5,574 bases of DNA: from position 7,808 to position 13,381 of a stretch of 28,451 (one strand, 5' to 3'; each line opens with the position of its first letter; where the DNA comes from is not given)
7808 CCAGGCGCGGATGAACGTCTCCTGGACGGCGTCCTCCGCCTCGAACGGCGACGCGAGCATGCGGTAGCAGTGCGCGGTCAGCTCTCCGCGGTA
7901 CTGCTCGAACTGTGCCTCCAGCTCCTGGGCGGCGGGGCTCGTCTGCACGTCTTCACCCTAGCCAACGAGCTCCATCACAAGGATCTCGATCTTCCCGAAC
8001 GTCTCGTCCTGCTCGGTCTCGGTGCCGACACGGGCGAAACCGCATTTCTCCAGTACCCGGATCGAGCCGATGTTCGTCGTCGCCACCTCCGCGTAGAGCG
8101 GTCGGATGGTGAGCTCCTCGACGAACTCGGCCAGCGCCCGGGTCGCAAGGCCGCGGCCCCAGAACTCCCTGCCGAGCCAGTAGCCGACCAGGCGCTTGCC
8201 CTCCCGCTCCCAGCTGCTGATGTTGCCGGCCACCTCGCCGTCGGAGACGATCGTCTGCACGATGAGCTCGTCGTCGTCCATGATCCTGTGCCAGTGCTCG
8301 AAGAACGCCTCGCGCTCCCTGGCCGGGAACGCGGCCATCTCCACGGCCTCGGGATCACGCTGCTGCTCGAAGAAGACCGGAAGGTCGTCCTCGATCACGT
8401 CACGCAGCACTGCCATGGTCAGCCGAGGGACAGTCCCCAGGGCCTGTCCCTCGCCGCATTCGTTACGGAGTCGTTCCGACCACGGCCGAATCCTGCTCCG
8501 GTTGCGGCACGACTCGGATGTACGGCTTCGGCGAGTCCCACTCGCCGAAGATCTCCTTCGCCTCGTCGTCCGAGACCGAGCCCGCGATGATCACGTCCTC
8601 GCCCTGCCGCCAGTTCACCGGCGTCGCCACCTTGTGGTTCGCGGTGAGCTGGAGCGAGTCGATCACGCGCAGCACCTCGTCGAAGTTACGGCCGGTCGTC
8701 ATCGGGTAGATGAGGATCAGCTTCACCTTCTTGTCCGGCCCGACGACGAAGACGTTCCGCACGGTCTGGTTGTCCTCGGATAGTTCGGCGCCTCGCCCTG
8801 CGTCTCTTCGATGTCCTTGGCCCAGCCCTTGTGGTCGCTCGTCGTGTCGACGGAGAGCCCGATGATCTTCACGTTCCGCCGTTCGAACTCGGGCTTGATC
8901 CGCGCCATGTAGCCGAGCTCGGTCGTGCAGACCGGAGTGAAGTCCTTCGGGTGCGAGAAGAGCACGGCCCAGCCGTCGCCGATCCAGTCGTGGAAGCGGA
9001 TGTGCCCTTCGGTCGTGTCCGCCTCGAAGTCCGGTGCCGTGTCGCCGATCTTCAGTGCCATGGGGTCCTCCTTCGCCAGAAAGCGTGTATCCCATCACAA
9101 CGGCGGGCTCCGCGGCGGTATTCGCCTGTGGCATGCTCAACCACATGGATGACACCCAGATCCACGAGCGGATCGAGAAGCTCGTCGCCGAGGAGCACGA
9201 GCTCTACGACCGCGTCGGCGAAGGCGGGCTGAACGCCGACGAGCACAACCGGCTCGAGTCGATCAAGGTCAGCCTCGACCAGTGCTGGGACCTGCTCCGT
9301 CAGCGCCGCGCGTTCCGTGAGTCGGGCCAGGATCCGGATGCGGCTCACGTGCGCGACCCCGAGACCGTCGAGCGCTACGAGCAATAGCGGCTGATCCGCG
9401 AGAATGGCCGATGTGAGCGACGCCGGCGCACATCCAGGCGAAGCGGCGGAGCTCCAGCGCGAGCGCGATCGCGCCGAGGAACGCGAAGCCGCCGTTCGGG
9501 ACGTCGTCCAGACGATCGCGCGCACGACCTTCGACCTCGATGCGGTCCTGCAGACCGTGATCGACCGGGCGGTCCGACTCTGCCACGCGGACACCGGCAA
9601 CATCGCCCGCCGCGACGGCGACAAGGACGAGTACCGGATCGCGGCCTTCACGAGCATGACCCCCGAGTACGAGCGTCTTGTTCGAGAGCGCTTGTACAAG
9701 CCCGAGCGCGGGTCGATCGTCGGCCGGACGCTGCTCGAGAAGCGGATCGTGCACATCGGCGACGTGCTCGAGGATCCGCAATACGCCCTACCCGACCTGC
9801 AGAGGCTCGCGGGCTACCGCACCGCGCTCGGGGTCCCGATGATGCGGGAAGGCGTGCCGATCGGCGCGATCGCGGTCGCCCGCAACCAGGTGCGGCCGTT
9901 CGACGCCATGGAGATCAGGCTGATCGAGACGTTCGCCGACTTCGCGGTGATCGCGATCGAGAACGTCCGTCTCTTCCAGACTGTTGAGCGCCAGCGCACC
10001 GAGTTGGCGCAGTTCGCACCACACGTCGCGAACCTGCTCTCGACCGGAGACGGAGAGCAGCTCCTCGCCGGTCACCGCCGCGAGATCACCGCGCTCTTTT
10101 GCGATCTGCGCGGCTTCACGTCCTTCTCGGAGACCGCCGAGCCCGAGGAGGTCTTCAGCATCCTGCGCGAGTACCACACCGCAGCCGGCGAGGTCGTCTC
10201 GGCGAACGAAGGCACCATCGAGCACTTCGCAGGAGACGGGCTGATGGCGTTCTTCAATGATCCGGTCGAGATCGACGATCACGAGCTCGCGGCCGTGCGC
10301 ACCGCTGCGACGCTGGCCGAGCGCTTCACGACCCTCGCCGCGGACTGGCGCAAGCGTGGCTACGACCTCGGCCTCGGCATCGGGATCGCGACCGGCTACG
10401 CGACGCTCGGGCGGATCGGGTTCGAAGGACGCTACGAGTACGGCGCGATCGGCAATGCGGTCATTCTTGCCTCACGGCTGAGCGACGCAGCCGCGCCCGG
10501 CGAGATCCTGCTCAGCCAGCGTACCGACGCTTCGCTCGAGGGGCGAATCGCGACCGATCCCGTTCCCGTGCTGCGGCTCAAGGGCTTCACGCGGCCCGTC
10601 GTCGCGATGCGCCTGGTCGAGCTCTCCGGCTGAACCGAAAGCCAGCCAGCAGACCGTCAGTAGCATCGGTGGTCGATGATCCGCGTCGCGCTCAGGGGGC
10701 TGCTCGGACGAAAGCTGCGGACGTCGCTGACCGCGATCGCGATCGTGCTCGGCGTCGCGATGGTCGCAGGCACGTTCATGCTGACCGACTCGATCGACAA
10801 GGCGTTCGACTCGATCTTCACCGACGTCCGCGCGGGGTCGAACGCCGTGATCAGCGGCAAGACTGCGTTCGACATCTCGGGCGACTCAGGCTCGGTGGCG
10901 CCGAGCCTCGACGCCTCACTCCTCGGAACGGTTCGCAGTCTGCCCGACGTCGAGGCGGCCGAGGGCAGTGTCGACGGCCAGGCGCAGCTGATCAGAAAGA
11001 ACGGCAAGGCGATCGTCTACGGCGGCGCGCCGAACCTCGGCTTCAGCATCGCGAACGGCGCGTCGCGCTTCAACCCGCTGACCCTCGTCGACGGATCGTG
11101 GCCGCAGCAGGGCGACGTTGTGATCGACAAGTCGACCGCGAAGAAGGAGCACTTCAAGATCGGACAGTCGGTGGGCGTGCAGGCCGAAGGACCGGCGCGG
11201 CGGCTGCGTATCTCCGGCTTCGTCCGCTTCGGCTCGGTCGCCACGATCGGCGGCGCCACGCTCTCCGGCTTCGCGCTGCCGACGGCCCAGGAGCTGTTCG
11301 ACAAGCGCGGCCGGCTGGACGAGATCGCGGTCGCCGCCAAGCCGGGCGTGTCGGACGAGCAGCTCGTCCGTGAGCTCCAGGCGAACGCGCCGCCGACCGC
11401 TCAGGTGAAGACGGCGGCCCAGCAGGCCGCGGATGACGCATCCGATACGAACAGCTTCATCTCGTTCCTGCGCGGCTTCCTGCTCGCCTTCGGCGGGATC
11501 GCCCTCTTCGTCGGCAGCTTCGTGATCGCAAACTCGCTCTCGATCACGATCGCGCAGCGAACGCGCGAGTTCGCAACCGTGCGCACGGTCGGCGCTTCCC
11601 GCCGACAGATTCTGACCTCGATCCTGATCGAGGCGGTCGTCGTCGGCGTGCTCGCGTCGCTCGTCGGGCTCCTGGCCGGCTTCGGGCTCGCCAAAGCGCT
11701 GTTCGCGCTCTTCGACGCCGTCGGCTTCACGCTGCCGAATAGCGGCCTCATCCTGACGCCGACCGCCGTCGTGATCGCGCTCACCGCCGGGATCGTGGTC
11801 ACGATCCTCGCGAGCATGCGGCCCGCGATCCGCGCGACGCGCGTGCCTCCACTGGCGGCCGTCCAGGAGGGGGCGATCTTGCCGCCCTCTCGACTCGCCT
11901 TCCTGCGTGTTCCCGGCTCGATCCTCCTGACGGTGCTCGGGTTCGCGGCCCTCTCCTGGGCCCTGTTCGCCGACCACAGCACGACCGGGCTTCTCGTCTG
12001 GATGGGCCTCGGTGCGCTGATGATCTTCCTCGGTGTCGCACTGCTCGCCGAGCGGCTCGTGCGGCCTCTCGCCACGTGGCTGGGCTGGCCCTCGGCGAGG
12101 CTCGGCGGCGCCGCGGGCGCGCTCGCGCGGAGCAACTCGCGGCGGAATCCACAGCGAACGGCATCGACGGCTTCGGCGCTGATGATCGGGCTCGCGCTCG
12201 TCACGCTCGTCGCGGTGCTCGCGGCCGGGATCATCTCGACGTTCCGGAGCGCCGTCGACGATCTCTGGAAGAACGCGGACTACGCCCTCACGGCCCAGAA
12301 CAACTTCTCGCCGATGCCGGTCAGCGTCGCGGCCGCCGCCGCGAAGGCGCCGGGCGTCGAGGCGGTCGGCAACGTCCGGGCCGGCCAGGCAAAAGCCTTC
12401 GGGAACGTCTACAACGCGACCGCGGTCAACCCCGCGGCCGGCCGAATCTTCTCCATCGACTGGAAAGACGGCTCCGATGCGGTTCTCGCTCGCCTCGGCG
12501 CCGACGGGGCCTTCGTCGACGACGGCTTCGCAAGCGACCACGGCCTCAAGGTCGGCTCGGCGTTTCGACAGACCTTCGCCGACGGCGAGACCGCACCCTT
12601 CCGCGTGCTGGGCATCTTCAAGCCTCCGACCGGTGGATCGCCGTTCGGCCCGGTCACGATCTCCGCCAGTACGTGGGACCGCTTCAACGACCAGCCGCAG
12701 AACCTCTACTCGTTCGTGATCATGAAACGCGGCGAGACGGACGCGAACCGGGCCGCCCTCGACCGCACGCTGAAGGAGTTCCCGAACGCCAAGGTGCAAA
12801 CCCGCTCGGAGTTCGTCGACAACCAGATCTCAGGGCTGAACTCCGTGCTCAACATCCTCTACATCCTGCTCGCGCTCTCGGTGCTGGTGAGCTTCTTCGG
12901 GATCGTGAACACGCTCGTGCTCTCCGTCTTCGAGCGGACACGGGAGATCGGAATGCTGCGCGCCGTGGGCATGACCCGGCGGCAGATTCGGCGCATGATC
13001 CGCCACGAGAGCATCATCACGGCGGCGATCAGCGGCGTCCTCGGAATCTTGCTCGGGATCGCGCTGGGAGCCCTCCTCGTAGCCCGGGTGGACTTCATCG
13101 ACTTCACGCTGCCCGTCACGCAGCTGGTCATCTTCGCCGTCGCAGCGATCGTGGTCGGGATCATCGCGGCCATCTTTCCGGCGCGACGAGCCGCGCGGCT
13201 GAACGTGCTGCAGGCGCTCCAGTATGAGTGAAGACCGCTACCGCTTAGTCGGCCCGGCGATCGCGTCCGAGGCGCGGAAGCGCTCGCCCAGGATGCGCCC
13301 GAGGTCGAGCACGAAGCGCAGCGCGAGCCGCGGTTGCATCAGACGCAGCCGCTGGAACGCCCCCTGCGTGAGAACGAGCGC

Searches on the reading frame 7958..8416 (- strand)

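Call 12: search_protein_families(library=pfam, proteins=[window:7958-8416:-], max_evalue=0.001)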
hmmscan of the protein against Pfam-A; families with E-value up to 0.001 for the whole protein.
window:7958-8416:- (152 aa): 3 families
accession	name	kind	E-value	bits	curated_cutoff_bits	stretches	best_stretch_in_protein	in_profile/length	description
PF13302.13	Acetyltransf_3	-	8.4e-19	69.1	25.4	1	3-127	3-137/138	Acetyltransferase (GNAT) domain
PF00583.31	Acetyltransf_1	-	9.7e-11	42.4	20.7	1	31-127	14-116/116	Acetyltransferase (GNAT) family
PF13420.13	Acetyltransf_4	-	0.00033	21.2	24.3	1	92-141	98-148/155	Acetyltransferase (GNAT) domain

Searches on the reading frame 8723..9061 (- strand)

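Call 12: search_protein_families(library=pfam, proteins=[window:8723-9061:-], max_evalue=0.001)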
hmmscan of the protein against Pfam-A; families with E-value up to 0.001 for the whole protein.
window:8723-9061:- (112 aa): 2 families
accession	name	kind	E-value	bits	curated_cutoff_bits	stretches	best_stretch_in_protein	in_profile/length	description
PF00578.27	AhpC-TSA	-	1.1e-21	77.5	26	1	5-85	1-81/124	AhpC/TSA family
PF08534.16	Redoxin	-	1.4e-07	31.9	26.6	1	5-82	2-82/148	Redoxin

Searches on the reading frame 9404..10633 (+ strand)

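Call 12: search_protein_families(library=pfam, proteins=[window:9404-10633:+], max_evalue=0.001)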
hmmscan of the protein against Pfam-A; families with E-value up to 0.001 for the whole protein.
window:9404-10633:+ (409 aa): 4 families
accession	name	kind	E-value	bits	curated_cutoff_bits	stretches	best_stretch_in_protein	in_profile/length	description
PF13185.12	GAF_2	-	4.1e-20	72.8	28.6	1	44-186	3-136/136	GAF domain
PF01590.32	GAF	-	3.7e-17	63.6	22.4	1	44-185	1-133/133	GAF domain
PF00211.25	Guanylate_cyc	-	7.1e-15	55.5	21.9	1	226-393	7-171/183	Adenylate and Guanylate cyclase catalytic domain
PF13492.12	GAF_3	-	5.4e-07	30.5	27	1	44-187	1-129/129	GAF domain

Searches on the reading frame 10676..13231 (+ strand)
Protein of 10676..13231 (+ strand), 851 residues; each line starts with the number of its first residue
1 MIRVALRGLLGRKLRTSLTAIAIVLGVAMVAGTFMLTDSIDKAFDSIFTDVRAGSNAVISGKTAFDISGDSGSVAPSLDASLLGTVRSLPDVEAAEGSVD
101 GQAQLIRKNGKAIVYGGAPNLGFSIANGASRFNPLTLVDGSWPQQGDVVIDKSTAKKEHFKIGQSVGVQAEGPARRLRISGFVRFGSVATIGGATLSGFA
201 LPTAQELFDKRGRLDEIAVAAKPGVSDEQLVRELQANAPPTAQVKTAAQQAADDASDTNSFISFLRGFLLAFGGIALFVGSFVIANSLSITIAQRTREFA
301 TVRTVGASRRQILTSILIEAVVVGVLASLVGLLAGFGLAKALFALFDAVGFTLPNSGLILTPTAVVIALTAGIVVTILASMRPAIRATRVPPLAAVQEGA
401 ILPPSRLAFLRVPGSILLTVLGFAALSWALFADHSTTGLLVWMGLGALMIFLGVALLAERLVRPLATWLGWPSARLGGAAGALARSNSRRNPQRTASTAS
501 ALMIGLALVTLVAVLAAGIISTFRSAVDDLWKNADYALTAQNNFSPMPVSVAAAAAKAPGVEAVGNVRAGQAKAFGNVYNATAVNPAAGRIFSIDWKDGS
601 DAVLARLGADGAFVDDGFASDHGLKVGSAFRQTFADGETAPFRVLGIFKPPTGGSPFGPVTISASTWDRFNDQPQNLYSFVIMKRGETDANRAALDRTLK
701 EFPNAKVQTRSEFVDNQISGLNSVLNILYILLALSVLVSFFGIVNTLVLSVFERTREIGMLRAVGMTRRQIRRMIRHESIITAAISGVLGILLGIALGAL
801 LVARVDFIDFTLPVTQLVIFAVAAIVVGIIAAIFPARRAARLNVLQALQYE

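Call 12: search_protein_families(library=pfam, proteins=[window:10676-13231:+], max_evalue=0.001)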
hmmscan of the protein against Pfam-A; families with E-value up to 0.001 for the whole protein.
window:10676-13231:+ (851 aa): 2 families
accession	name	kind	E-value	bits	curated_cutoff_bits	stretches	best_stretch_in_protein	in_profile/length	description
PF02687.27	FtsX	-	1e-37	129.3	25.5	2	730-843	2-119/120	FtsX-like permease C-terminal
PF12704.14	MacB_PCD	-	2.6e-28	100.2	27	2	16-236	1-206/207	MacB-like periplasmic core domain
